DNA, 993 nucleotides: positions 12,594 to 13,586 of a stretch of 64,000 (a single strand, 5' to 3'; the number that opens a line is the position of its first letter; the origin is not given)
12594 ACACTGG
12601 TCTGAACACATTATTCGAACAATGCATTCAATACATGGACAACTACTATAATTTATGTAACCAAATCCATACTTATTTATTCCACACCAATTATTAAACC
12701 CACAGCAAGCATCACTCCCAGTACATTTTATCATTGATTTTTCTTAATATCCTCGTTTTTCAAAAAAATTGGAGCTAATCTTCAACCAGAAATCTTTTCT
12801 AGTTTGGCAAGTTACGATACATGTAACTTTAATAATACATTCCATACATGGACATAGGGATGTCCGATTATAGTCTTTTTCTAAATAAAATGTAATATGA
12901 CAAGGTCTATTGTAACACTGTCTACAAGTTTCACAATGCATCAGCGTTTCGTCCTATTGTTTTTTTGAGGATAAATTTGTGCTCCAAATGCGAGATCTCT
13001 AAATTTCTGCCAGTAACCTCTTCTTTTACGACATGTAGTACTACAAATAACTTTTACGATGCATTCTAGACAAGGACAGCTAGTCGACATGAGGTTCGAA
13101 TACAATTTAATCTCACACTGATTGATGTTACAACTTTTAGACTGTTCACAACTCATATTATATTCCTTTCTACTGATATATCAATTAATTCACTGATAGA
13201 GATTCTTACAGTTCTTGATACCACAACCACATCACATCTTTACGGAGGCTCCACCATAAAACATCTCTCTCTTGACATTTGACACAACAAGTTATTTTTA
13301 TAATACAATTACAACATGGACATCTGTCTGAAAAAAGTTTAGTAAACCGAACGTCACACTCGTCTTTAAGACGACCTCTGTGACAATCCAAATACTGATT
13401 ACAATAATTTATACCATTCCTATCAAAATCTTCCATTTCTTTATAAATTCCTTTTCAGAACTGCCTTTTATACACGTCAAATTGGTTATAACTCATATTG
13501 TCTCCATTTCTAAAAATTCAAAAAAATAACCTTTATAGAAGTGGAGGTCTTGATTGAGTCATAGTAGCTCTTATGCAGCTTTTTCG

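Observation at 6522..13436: Seven-kb tandem array of 25 paralogous ~60-aa cysteine-rich microprotein genes (CPCxxC[LI][VI]K[VI]xCx3C)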

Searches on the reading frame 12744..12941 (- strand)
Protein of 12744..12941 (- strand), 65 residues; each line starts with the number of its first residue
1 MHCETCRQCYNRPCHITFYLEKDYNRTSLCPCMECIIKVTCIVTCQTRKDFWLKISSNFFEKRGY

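Call 10: search_protein_families(library=pfam, proteins=[window:12744-12941:-], max_evalue=10)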
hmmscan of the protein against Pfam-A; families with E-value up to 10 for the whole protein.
window:12744-12941:- (65 aa): 0 families

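Call 12: search_protein_families(library=phrogs, proteins=[window:12744-12941:-], max_evalue=1)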
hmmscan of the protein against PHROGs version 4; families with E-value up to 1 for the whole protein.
window:12744-12941:- (65 aa): 1 family
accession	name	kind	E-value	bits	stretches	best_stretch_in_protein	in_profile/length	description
phrog_35288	-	unknown function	0.25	12.4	0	10-26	29-45/59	-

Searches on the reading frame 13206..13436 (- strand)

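Call 10: search_protein_families(library=pfam, proteins=[window:13206-13436:-], max_evalue=10)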
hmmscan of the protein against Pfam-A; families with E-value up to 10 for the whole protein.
window:13206-13436:- (76 aa): 0 families

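Call 12: search_protein_families(library=phrogs, proteins=[window:13206-13436:-], max_evalue=1)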
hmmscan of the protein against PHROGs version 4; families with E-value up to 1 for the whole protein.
window:13206-13436:- (76 aa): 1 family
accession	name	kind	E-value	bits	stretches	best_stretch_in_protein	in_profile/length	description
phrog_26445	-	unknown function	0.11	14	1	5-55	25-73/101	-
